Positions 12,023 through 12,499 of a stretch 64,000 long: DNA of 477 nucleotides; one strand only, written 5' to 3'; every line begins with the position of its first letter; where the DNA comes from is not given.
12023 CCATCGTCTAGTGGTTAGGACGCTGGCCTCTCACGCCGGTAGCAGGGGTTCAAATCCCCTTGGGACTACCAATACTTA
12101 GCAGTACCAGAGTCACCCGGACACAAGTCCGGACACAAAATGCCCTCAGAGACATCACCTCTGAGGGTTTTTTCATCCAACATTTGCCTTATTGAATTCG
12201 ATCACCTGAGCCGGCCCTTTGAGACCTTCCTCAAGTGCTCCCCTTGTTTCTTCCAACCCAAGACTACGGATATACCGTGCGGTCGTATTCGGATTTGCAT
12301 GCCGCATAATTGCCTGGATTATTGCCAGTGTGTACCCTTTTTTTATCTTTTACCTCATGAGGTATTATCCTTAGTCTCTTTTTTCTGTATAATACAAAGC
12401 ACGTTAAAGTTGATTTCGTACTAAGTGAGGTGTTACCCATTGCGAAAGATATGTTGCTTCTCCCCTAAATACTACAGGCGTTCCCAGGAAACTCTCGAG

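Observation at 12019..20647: Decayed integrative island in tRNA-Glu(CUC), bounded by exact 49-bp direct repeats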

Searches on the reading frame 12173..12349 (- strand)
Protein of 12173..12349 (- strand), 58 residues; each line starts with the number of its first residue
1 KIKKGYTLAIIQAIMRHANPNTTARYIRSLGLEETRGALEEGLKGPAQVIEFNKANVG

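Call 10: search_protein_families(library=pfam, max_evalue=0.1, proteins=[window:12173-12349:-])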
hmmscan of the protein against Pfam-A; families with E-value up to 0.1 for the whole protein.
window:12173-12349:- (58 aa): 1 family
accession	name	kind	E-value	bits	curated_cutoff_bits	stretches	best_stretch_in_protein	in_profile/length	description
PF00589.27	Phage_integrase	-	0.014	15.7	27.1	1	2-29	141-168/172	Phage integrase family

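Call 13: find_homologous_proteins(query=window:12176-12349:-, max_evalue=0.01)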
Query seq(58 aa) (58 aa): 13 proteins with E <= 0.01 among 13 candidates.
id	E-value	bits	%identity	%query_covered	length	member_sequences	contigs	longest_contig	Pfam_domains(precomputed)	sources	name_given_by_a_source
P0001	3.9e-24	100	91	93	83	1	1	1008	PF00589.28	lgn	-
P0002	6.0e-23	97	89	93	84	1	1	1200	-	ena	-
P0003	1.5e-22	95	92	88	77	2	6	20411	-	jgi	jgi:integrase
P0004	5.1e-22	94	85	95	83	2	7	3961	PF00589.28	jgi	-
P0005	3.2e-20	88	80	93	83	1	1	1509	PF00589.28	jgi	jgi:integrase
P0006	3.2e-20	88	100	76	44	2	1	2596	-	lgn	-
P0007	6.1e-20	87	86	86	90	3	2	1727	PF00589.28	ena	-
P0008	8.2e-20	87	80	93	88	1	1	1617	-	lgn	-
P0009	2.7e-17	79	82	86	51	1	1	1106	-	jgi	-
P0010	4.1e-16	75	90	71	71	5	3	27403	-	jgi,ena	-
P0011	1.5e-12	64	92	62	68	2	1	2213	PF00589.28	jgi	-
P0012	1.9e-8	51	80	60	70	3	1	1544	-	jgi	jgi:hypothetical protein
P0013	3.9e-8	50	85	59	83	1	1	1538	-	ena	-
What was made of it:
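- Tried and rejected: The first word-indexed search with the 58-aa piece returned 13 clusters, all 44-90 aa (call 13).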

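Call 15: find_encoding_contigs(protein=P0010, flank=10000, max_places=6)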
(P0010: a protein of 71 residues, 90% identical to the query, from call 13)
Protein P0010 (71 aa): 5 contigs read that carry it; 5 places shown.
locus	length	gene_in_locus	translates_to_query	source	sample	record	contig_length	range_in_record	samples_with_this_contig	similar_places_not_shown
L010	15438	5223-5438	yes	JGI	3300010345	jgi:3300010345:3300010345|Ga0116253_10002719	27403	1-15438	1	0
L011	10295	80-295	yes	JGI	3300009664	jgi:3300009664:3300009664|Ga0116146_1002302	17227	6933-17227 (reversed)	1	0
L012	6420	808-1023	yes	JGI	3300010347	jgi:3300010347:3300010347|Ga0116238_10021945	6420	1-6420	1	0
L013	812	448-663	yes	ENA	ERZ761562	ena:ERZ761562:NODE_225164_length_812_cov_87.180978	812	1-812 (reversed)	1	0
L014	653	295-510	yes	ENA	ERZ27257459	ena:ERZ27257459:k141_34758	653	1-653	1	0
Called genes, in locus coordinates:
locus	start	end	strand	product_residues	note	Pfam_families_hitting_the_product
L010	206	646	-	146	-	PF02525:Flavodoxin_2, PF03358:FMN_red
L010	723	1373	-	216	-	PF01966:HD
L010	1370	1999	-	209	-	PF00881:Nitroreductase, PF14512:TM1586_NiRdase (faint)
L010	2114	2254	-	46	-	-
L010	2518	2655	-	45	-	-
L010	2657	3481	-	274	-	PF05569:Peptidase_M56 (weak), PF01435:Peptidase_M48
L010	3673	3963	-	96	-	PF12694:cpYpsA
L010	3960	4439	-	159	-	-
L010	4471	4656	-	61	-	-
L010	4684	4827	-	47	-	PF08897:DUF1841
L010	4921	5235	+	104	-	-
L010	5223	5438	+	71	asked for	-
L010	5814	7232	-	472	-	PF00749:tRNA-synt_1c, PF19269:Anticodon_2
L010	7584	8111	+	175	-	PF02620:YceD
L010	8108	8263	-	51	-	-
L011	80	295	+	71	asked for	-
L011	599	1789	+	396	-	PF00589:Phage_integrase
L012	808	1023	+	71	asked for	-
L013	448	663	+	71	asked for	-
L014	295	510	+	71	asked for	-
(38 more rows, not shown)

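Call 16: find_encoding_contigs(protein=P0003, flank=10000, max_places=6)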
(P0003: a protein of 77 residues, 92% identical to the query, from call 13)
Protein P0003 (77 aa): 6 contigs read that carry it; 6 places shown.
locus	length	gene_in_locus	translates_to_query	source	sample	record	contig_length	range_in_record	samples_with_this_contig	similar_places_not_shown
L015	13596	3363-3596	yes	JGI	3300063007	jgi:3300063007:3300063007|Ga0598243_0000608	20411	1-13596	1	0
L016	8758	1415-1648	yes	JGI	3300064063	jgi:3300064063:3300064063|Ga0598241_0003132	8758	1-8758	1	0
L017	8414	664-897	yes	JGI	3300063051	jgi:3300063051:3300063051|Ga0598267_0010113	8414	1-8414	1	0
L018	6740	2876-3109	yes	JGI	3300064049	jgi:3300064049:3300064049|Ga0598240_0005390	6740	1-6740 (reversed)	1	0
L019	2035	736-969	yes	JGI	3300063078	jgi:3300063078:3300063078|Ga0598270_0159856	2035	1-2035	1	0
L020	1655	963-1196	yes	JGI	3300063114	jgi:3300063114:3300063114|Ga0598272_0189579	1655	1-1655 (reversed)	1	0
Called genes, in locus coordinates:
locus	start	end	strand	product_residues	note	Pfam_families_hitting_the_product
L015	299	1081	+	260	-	PF13338:AbiEi_4, PF09407:AbiEi_1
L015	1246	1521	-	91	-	PF12844:HTH_19, PF13560:HTH_31, PF01381:HTH_3, PF13413:HTH_25 (faint)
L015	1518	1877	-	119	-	PF05973:Gp49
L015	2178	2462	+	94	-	-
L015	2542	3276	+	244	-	-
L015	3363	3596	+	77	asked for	-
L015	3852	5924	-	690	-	PF00270:DEAD, PF04851:ResIII, PF22527:DEXQc_Suv3 (weak), PF08148:DSHCT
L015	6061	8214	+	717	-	PF00989:PAS, PF08448:PAS_4, PF08447:PAS_3 (weak), PF13426:PAS_9 (weak), PF00989:PAS, PF08448:PAS_4, PF13426:PAS_9, PF00196:GerE, +1 more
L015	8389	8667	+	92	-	-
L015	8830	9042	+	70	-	-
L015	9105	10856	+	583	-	PF05524:PEP-utilisers_N, PF00391:PEP-utilizers, PF02896:PEP-utilizers_C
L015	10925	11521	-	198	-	PF13185:GAF_2 (weak)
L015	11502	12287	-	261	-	PF03372:Exo_endo_phos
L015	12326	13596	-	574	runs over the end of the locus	PF19864:Radical_SAM_N2, PF02310:B12-binding (faint), PF04055:Radical_SAM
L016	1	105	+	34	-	?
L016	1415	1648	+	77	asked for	-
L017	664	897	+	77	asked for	-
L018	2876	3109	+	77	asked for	-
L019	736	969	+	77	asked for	-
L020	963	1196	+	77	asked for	-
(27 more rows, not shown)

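Call 23: find_encoding_contigs(protein=P0004, flank=10000, max_places=8)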
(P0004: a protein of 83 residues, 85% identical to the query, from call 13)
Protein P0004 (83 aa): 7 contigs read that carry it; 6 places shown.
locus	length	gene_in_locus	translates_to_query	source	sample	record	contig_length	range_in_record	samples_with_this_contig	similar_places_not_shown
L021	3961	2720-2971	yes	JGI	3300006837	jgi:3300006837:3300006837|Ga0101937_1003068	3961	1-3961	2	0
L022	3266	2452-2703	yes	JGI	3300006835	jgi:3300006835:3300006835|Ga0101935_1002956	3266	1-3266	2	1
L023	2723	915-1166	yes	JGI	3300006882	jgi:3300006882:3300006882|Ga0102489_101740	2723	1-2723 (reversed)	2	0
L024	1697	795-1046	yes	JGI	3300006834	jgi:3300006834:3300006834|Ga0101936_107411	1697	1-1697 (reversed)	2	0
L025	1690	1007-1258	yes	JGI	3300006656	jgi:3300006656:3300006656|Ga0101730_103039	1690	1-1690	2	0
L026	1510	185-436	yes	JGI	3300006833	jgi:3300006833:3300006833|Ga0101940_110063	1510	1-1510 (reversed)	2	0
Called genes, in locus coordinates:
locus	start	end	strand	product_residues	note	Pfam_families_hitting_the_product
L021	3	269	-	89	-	?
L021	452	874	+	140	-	PF00293:NUDIX, PF14815:NUDIX_4 (weak)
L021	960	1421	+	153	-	PF06841:Phage_T4_gp19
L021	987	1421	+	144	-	PF06841:Phage_T4_gp19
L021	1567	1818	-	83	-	-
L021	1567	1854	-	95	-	-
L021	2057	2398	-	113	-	-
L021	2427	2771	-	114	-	PF13538:UvrD_C_2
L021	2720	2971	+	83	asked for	PF00589:Phage_integrase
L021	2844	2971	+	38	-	-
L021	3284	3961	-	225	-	?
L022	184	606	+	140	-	PF00293:NUDIX, PF14815:NUDIX_4 (weak)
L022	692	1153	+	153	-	PF06841:Phage_T4_gp19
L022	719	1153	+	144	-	PF06841:Phage_T4_gp19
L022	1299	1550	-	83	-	-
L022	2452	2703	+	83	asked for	PF00589:Phage_integrase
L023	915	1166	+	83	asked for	PF00589:Phage_integrase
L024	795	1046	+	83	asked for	PF00589:Phage_integrase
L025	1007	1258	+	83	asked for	PF00589:Phage_integrase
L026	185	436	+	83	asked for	PF00589:Phage_integrase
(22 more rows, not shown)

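Call 33: find_encoding_contigs(protein=P0006, flank=10000, max_places=10)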
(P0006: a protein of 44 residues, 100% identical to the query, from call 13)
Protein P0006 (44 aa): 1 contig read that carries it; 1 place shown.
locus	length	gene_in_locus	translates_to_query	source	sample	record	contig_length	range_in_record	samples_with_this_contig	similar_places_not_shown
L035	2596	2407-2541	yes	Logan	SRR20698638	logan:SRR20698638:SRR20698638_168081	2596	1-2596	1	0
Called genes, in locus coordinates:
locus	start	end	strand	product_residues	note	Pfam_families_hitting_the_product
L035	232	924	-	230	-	PF03575:Peptidase_S51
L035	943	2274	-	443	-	PF27533:CapK_C (weak)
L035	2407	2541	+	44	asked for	-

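Call 34: search_protein_representatives(alignment_id=A3)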
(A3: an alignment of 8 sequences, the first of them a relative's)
Query: 8 sequences, 83 profile positions. Proteins with E-value up to 0.001 (for the whole library): 2295; up to 1e-10: 357; up to 1e-30: 8. The best 150 are listed.
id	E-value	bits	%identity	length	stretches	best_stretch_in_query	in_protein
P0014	2.4e-46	171.7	-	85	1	1-82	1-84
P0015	2.8e-44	165.0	-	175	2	10-82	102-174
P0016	1.4e-41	156.4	-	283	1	1-78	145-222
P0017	2.4e-39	149.2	-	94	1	9-82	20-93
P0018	1.9e-37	143.2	-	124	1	2-79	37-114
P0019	1.2e-33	131.0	-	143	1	1-80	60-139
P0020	4.2e-31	122.8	-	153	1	1-66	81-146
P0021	7.7e-31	122.0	-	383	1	1-79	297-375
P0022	1.2e-30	121.4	-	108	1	1-78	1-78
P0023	6.0e-30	119.1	-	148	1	1-65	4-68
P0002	4.3e-29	116.4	-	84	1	21-82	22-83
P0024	1.2e-28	114.9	-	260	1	1-65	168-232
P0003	4.0e-28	113.3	-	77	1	30-82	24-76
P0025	4.2e-28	113.2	-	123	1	9-79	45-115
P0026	6.2e-28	112.7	-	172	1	1-65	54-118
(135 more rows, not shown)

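Call 37: find_homologous_proteins(query=P0016, max_evalue=1e-10)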
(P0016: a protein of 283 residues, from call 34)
Query P0016 (283 aa): 1185 proteins with E <= 1e-10 among 2316 candidates; the best 120 are listed.
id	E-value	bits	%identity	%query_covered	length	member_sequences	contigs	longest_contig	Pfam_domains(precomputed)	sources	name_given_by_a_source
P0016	1.8e-195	666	100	100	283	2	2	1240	PF00589.28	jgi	jgi:integrase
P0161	3.9e-154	530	100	80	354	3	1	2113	PF00589.28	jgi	jgi:integrase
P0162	8.0e-119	415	77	78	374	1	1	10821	PF00589.28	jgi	-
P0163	9.3e-118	411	76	80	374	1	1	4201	PF00589.28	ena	-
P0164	2.2e-117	410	79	78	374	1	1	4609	PF00589.28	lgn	-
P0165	1.4e-116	407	76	78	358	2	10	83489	PF00589.28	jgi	jgi:integrase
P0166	1.6e-116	407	78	78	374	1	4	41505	PF00589.28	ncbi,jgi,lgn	-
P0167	2.5e-116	406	78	78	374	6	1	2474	PF00589.28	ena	-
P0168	5.7e-116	405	76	78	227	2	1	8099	PF00589.28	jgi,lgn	jgi:integrase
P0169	9.5e-116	404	76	78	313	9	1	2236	PF00589.28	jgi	jgi:integrase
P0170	9.8e-116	404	77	78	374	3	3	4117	PF00589.28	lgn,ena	-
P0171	1.1e-115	404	77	78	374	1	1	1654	PF00589.28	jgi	-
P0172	1.4e-115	404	77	78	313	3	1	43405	PF00589.28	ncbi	ncbi:MAG: site-specific integrase [Smithella sp.]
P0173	3.5e-115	403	75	80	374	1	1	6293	PF00589.28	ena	-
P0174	4.1e-115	402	74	80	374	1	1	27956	PF00589.28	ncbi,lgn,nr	ncbi:MAG: site-specific integrase [Deltaproteobacteria bacterium]|nr:site-specific integrase [Deltap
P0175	5.9e-115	402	76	78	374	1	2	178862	PF00589.28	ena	-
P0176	7.8e-115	401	76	78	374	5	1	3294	PF00589.28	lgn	-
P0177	7.9e-115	401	76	78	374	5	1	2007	PF00589.28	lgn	-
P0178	7.9e-115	401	75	80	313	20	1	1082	PF00589.28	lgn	-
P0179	1.2e-114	401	75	78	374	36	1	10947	PF00589.28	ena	-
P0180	3.0e-114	399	73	80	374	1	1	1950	PF00589.28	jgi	jgi:integrase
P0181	4.3e-114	399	74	80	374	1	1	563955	PF00589.28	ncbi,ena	-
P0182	5.3e-114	399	74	80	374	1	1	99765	PF00589.28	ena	-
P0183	2.2e-113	397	74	80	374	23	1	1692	PF00589.28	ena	-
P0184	3.9e-113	396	74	78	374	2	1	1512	PF00589.28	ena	-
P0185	5.3e-113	395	76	78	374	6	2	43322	PF00589.28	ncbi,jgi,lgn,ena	-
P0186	2.1e-112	393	74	78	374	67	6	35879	PF00589.28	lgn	-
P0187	8.2e-112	392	74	78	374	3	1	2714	PF00589.28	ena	-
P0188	8.4e-112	391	74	78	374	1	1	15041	PF00589.28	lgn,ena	-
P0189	9.2e-112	391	72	80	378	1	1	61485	PF00589.28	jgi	jgi:integrase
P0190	2.9e-111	390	73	78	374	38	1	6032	PF00589.28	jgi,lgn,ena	-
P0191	3.7e-111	389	73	80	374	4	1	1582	PF00589.28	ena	-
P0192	8.6e-111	388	73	78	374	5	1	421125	PF00589.28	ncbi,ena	-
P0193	1.1e-110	388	73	78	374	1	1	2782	PF00589.28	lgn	-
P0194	1.4e-110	387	72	78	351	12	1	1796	PF00589.28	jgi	-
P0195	4.2e-110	386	72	78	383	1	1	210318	PF00589.28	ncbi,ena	-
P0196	3.1e-107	376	72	78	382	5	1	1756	PF00589.28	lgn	-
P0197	6.3e-107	375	73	76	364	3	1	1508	PF00589.28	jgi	jgi:integrase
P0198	2.7e-104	367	68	80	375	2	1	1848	PF00589.28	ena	-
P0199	4.7e-104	366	70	80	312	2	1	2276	PF00589.28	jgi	-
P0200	1.9e-103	364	60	96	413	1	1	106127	PF00589.28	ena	-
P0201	4.4e-103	363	68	80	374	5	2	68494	PF00589.28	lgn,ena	-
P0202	9.0e-102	359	67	80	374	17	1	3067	PF00589.28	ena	-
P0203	1.4e-101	358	69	78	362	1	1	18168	PF00589.28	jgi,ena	-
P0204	1.3e-100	355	67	78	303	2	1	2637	PF00589.28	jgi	jgi:integrase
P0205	2.0e-99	351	65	80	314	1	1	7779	PF00589.28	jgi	jgi:integrase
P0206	7.6e-99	349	64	82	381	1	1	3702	PF00589.28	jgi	-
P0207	1.5e-98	348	66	79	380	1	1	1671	PF00589.28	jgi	-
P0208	2.5e-98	347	65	78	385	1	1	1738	PF00589.28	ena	-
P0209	3.8e-98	347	64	78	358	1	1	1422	PF00589.28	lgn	-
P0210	5.0e-98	346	66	80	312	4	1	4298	PF00589.28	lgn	-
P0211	7.0e-98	346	64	79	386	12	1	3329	PF00589.28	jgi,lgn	-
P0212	7.8e-98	346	65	80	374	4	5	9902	PF00589.28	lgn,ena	-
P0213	8.9e-98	345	68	80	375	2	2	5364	PF00589.28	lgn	-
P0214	1.0e-97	345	65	80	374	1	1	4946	PF00589.28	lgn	-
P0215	1.2e-97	345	65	79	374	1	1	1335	PF00589.28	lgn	-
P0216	1.6e-97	345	64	78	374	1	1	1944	PF00589.28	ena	-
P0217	2.7e-97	344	65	80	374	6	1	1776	PF00589.28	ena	-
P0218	5.2e-97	343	66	78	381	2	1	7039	PF00589.28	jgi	jgi:integrase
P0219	1.4e-96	341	67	77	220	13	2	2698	PF00589.28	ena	-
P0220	1.9e-96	341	64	80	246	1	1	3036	PF00589.28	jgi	jgi:integrase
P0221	2.9e-96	340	63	78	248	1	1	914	PF00589.28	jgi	jgi:integrase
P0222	6.0e-96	339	63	80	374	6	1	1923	PF00589.28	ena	-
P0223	6.0e-96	339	63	80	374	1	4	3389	PF00589.28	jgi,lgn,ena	jgi:integrase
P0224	6.0e-96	339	63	80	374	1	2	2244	PF00589.28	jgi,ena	jgi:integrase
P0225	6.0e-96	339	63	80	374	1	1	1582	PF00589.28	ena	-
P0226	2.0e-95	338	64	78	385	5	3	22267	PF00589.28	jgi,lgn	jgi:integrase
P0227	2.1e-95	338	64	78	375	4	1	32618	PF00589.28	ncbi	-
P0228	7.0e-95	336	64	78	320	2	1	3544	PF00589.28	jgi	jgi:integrase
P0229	2.7e-94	334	64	78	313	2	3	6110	PF00589.28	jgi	-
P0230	3.3e-94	334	63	82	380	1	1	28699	PF00589.28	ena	-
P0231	1.1e-93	332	63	80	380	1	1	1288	PF00589.28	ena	-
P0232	1.6e-93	331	63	78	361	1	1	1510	PF00589.28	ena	-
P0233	1.7e-93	331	65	78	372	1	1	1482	PF00589.28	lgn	-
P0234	2.2e-93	331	64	80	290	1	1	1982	PF00589.28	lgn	-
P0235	3.4e-92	327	62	82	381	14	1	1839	PF00589.28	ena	-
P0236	5.7e-92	326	62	79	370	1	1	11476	PF00589.28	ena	-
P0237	3.5e-90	321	62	79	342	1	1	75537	PF00589.28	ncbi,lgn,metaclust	metaclust:status=active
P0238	4.0e-90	320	62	80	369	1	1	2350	PF00589.28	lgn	-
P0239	4.7e-90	320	65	77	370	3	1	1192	PF00589.28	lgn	-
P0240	5.3e-90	320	65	79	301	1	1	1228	PF00589.28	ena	-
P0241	7.4e-90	319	63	79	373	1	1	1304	PF00589.28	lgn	-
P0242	8.4e-90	319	65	77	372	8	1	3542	PF00589.28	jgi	-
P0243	9.7e-90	319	61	79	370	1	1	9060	PF00589.28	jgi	jgi:integrase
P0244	2.5e-89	318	65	76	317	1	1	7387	PF00589.28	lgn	-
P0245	3.0e-89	317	62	79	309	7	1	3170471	PF00589.28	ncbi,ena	-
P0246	3.1e-89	317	61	78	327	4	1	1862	PF00589.28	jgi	jgi:integrase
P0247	3.1e-89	317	62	81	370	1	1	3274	PF00589.28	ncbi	-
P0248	3.1e-89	317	60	80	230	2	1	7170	PF00589.28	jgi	jgi:integrase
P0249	3.8e-89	317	63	78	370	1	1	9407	PF00589.28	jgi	jgi:integrase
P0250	2.1e-88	315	62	78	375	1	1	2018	PF00589.28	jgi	jgi:integrase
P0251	2.2e-88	315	64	77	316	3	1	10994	PF00589.28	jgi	-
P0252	2.2e-88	315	61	77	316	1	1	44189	PF00589.28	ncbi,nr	ncbi:MAG: site-specific integrase [Desulfobacterales bacterium]|nr:site-specific integrase [Desulfob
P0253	2.4e-88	314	61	80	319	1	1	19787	PF00589.28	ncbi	-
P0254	2.8e-88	314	63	77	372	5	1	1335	PF00589.28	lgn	-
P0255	2.9e-88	314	62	79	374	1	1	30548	PF00589.28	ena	-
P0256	4.0e-88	314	63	79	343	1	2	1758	PF00589.28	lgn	-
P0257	4.0e-88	314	60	79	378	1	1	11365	PF00589.28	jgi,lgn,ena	-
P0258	5.3e-88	313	60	79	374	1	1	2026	PF00589.28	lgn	-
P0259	7.0e-88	313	61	77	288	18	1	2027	PF00589.28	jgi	jgi:integrase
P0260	2.0e-87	311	63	78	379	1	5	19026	PF00589.28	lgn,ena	-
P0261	2.3e-87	311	62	81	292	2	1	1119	PF00589.28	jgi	-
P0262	3.5e-87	311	61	79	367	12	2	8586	PF00589.28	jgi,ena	-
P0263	9.9e-87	309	64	78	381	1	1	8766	PF00589.28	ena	-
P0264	1.1e-86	309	62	78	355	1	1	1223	PF00589.28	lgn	-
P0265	1.2e-86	309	65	69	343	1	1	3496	PF00589.28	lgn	-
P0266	1.3e-86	309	74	62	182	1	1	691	PF00589.28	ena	-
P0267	1.5e-86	309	62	76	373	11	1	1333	PF00589.28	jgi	jgi:integrase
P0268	2.2e-86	308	62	77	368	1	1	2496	PF00589.28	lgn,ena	-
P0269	2.3e-86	308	64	77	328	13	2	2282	PF00589.28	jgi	jgi:integrase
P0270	4.0e-86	307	62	77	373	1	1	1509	PF00589.28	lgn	-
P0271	4.3e-86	307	72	61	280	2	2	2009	PF00589.28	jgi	jgi:integrase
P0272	6.6e-86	306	62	77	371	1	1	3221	PF00589.28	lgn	-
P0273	7.4e-86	306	61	78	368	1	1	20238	PF00589.28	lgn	-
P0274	9.6e-86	306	63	77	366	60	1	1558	PF00589.28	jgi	jgi:integrase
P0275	1.5e-85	305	64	75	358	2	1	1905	PF00589.28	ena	-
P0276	1.7e-85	305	58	80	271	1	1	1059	PF00589.28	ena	-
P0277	1.8e-85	305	63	77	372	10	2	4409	PF00589.28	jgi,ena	-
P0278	4.6e-85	304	61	80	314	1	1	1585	PF00589.28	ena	-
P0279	6.8e-85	303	65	73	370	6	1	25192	PF00589.28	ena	-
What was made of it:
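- Tried and rejected: I rejected this: the exhaustive profile search and a search with the longer P0016 found many full-length 374-aa relatives, 73-79% identical to P0016 (calls 34, 37).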
